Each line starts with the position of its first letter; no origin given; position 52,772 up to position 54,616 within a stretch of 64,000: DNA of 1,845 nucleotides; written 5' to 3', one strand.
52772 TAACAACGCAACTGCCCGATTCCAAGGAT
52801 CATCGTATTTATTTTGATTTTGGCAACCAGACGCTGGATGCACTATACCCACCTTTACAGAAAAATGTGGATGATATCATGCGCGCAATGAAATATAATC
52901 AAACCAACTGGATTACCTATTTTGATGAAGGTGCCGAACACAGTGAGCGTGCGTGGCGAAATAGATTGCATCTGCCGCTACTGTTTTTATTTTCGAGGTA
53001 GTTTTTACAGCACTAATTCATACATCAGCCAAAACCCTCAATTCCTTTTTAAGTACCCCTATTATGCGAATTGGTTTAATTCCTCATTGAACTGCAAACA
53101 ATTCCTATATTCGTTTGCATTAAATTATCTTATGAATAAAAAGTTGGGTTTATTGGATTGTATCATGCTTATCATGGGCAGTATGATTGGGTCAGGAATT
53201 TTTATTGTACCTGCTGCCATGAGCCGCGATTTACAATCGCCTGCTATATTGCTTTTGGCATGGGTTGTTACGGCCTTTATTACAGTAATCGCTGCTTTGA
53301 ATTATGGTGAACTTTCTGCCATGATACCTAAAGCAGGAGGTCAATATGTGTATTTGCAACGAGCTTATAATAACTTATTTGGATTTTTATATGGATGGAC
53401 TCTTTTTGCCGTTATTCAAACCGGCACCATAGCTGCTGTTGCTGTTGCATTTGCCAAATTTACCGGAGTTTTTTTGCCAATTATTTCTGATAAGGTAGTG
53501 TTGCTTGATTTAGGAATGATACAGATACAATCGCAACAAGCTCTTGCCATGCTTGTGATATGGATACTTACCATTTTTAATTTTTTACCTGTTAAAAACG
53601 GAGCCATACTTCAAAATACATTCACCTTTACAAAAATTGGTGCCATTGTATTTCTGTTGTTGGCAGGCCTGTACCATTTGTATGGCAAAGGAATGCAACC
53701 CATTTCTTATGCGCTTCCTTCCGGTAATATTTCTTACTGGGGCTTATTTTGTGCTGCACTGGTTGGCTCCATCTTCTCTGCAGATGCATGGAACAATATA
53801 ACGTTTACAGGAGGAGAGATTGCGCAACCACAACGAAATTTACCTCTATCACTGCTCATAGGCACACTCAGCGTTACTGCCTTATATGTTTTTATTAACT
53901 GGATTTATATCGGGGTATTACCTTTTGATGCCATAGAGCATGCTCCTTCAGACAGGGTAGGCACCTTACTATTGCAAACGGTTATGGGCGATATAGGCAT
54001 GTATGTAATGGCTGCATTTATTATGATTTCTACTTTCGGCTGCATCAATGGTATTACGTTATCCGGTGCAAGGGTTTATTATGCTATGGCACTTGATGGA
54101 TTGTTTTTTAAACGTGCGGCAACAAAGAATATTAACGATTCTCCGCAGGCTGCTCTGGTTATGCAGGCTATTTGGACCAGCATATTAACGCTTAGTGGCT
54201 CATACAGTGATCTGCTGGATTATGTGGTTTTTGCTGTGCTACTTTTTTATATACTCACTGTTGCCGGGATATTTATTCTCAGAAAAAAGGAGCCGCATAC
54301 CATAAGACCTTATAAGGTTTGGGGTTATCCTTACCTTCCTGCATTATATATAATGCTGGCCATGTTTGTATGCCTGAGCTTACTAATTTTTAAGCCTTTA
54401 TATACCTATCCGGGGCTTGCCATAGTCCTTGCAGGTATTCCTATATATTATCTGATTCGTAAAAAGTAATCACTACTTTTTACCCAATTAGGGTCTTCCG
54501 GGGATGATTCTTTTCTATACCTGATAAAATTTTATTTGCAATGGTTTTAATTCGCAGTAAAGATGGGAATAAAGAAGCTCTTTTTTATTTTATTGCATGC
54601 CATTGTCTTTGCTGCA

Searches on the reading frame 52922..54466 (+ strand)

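Call 82: search_protein_families(library=pfam, proteins=[window:52922-54466:+], max_evalue=0.00001)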
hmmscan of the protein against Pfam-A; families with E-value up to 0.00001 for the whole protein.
window:52922-54466:+ (515 aa): 2 families
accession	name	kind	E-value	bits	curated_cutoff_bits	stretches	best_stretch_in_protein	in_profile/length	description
PF13520.12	AA_permease_2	-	1.1e-51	176.5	27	1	75-483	1-403/427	Amino acid permease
PF00324.27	AA_permease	-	4.1e-31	108.6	24.6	1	80-510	2-458/470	Amino acid permease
